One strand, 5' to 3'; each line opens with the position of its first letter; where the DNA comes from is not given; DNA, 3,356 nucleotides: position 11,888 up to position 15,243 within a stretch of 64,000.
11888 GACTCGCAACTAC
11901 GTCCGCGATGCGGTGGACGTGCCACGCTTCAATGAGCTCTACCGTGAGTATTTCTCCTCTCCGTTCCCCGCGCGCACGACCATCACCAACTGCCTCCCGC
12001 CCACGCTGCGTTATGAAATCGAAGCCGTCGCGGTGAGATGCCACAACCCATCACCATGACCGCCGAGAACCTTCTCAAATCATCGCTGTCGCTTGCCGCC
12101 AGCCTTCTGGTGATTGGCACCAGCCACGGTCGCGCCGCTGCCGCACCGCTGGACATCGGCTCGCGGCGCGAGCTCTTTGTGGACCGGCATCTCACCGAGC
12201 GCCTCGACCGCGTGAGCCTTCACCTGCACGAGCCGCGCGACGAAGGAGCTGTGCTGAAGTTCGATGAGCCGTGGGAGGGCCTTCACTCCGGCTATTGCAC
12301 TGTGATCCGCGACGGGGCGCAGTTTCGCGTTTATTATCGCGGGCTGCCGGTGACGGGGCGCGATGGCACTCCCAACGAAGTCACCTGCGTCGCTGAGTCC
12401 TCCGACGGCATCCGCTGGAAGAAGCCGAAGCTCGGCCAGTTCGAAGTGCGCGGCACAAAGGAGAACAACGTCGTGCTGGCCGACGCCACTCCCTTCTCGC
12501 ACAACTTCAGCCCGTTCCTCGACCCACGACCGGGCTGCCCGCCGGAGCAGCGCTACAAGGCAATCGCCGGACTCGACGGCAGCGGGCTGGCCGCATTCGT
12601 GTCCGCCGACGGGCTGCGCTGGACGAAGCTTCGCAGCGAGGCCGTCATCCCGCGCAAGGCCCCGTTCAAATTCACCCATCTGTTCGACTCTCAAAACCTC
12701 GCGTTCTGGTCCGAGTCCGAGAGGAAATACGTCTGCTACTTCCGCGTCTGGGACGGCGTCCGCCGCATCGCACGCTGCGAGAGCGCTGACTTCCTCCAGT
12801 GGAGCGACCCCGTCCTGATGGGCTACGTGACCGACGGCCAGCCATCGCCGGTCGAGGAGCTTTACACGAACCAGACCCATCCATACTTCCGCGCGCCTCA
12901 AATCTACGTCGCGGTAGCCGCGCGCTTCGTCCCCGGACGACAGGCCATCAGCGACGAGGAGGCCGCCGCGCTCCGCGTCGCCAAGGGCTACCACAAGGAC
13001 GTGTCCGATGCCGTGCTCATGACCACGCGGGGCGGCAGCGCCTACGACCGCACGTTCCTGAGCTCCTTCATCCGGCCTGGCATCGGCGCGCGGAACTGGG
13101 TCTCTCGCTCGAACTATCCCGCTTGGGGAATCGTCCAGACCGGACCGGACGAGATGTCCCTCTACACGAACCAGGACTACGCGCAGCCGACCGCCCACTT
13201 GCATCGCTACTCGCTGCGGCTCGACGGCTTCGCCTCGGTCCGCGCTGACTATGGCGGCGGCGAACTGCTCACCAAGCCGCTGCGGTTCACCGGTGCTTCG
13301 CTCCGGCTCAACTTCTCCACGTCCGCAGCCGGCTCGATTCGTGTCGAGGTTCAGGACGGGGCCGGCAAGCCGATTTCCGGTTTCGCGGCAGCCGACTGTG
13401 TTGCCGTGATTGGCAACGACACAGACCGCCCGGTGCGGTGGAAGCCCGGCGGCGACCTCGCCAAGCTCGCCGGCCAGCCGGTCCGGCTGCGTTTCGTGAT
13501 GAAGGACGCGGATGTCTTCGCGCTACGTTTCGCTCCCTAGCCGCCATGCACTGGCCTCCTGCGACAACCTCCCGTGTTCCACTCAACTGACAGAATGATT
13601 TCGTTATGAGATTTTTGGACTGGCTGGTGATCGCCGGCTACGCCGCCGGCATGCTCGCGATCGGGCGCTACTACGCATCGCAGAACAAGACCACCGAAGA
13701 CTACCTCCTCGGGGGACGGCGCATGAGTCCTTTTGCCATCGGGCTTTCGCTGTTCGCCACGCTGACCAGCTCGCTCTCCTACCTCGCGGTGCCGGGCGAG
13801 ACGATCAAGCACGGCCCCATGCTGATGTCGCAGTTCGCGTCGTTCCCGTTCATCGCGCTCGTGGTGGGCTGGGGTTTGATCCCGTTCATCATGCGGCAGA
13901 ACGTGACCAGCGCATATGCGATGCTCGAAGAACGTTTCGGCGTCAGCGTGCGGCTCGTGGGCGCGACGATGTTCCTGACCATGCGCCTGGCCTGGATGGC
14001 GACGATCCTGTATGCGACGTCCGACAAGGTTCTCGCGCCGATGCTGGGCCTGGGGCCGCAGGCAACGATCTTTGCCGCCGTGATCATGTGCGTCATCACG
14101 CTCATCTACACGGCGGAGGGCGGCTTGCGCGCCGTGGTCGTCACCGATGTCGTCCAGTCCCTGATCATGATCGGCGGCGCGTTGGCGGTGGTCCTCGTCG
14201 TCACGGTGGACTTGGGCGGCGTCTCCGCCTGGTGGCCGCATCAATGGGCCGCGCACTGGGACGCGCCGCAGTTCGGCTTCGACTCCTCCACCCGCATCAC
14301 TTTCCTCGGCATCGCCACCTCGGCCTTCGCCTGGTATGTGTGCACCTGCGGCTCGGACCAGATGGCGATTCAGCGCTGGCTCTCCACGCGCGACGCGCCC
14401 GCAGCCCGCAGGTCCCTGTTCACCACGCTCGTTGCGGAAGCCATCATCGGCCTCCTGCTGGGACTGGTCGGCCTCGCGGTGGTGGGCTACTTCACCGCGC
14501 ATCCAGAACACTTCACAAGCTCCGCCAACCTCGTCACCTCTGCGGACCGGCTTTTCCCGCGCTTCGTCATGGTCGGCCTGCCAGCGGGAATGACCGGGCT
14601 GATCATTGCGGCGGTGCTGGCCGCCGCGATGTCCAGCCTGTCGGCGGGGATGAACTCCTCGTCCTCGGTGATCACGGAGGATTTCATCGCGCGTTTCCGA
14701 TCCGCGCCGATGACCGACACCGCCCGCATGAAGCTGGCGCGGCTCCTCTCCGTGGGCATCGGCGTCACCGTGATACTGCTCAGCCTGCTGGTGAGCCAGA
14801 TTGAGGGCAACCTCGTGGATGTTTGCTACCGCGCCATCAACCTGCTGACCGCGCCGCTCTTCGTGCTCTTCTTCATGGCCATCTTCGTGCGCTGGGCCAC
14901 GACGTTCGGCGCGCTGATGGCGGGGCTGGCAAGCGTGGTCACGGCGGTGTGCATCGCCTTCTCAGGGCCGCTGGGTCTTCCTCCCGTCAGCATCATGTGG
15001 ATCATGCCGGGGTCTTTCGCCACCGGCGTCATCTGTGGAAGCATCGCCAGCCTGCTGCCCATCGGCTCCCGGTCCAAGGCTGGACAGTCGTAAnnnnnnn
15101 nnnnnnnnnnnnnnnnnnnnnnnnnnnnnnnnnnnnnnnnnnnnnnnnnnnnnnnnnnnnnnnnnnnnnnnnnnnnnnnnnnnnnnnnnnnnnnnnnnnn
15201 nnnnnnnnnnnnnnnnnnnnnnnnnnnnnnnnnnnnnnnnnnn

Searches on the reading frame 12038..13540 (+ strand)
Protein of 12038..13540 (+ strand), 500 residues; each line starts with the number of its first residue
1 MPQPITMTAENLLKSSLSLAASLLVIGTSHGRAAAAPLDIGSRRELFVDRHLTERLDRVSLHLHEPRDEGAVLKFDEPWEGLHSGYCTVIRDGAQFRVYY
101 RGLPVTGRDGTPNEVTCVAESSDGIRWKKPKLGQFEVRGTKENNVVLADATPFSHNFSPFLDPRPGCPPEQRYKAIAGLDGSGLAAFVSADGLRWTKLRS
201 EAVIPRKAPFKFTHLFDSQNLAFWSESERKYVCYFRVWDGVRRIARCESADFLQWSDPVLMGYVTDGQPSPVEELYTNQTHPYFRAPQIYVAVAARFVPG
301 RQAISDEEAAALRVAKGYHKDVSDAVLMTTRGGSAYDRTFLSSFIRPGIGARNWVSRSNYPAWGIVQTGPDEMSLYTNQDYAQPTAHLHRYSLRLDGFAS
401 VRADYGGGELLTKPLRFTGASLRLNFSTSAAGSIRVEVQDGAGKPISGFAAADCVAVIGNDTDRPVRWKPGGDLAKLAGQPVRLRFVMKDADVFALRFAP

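Call 3: search_protein_families(library=pfam, proteins=[window:12038-13540:+], max_evalue=0.01)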
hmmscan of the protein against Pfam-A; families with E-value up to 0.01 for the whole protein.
window:12038-13540:+ (500 aa): 0 families

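Call 4: search_protein_families(library=ncbifam, proteins=[window:12038-13540:+], max_evalue=0.01)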
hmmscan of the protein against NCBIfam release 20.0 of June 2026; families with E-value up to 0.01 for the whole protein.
window:12038-13540:+ (500 aa): 0 families
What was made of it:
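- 12038..13540 (+): Gene 'u500': about 500 aa with a hydrophobic, signal-like N-terminus and no family assignment; a distant paralogue of u541. No Pfam or NCBIfam hit (calls 3, 4).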

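Call 21: search_solved_structures(query=window:12038-13537:+, max_evalue=1)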
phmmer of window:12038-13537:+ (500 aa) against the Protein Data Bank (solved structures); distinct sequences matched with E-value up to 1: 2.
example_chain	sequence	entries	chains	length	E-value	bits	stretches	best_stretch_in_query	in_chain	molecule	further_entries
7arc_C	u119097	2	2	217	0.0064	18.1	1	350-427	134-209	ND9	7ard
9f5x_D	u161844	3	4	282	0.036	15.7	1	351-422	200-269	NADH:ubiquinone oxidoreductase 30kDa subunit domain-containing protein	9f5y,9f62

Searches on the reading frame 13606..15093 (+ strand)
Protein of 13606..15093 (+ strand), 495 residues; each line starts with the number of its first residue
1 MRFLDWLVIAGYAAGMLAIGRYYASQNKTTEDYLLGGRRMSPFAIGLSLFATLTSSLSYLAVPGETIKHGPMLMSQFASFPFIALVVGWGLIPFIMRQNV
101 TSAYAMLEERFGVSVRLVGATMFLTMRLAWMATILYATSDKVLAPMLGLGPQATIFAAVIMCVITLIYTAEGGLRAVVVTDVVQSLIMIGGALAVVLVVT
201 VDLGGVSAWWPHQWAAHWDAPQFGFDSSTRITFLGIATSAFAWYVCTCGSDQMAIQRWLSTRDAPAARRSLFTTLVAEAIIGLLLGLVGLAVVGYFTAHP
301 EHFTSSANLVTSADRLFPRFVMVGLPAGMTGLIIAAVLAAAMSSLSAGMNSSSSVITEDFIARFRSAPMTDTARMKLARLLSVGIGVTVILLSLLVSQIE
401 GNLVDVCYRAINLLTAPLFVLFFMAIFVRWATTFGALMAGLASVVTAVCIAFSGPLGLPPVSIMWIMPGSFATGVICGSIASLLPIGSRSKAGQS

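Call 3: search_protein_families(library=pfam, proteins=[window:13606-15093:+], max_evalue=0.01)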
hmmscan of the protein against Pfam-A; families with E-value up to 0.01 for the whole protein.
window:13606-15093:+ (495 aa): 1 family
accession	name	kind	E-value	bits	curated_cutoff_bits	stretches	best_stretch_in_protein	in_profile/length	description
PF00474.23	SSF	-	3.7e-43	148.4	22.8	1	33-441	1-404/406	Sodium:solute symporter family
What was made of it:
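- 13606..15093 (+): Sodium:solute symporter (SSF) gene immediately upstream; likely importer of the substrate. Pfam SSF E 3.7e-43 (call 3).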

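Call 4: search_protein_families(library=ncbifam, proteins=[window:13606-15093:+], max_evalue=0.01)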
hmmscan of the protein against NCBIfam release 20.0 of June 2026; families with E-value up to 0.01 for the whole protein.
window:13606-15093:+ (495 aa): 6 families
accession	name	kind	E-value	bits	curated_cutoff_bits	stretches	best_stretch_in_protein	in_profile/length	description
TIGR00813.1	sss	superfamily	9.1e-59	199.5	184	1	33-442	1-410/411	sodium/solute symporter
NF007790.0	PRK10484.1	equivalog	1.9e-27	96.3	401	1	22-457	24-458/527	solute:sodium symporter family transporter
TIGR02121.1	Na_Pro_sym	equivalog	4.2e-24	85.1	515.5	1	9-470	7-455/488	sodium/proline symporter PutP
TIGR02119.1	panF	equivalog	2.6e-20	72.9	328.05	1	17-451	20-438/471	sodium/pantothenate symporter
NF011948.0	PRK15419.1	equivalog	2.7e-10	39.7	955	1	11-458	13-452/502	sodium/proline symporter PutP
TIGR03648.1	Na_symport_lg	subfamily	3.7e-07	29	320.75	1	322-448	355-478/547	VC_2705 family sodium/solute symporter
